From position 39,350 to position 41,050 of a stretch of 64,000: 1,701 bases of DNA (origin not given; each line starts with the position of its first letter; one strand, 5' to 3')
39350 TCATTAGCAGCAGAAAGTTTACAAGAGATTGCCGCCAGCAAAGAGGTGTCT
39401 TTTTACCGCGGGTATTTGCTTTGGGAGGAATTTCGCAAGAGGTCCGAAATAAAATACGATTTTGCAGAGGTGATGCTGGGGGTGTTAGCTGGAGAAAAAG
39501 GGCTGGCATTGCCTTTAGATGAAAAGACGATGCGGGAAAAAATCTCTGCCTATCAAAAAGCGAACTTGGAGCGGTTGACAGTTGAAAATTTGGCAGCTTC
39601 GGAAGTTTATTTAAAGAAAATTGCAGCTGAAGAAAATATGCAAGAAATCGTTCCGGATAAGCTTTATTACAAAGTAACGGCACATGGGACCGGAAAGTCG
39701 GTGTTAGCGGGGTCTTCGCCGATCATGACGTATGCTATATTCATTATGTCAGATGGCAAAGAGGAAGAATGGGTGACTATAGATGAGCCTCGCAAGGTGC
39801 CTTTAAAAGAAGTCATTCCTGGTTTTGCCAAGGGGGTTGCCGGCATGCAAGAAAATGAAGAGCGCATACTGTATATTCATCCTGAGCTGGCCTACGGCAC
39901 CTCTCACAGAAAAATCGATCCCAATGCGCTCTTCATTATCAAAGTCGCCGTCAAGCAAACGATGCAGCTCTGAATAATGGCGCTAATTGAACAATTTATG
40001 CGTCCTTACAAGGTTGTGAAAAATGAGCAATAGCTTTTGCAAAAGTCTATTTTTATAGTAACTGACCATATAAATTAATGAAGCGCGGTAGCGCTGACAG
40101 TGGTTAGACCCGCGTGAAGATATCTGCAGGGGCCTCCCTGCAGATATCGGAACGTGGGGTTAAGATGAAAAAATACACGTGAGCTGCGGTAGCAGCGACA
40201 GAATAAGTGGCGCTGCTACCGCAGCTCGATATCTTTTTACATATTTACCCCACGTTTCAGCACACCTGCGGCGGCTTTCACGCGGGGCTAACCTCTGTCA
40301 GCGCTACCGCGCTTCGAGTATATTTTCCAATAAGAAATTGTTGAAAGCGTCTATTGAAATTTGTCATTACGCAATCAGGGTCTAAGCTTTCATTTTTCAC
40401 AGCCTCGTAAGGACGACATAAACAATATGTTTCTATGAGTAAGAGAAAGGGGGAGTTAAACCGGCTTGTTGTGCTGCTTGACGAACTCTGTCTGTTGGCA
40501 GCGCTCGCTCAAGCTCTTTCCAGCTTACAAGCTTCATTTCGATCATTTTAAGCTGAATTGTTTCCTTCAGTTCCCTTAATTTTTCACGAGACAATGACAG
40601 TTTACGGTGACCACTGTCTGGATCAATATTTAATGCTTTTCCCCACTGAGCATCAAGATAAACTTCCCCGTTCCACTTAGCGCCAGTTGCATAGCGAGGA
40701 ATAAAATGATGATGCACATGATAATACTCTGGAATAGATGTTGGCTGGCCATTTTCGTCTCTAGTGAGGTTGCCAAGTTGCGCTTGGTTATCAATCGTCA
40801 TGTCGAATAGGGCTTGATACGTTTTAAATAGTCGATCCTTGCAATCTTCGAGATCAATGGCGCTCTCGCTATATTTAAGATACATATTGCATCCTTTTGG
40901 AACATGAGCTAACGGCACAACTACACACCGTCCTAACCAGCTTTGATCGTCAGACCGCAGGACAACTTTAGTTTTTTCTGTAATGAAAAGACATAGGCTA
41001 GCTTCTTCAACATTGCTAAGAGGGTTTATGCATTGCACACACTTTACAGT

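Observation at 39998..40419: Element B is a 420-bp multi-level nested palindrome between convergent genes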

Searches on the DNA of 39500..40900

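Call 6: search_rna_families(source=window, start=39500, end=40900, threshold=evalue, max_evalue=1)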
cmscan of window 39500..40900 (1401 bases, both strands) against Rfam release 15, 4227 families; matches with E-value up to 1: 0.
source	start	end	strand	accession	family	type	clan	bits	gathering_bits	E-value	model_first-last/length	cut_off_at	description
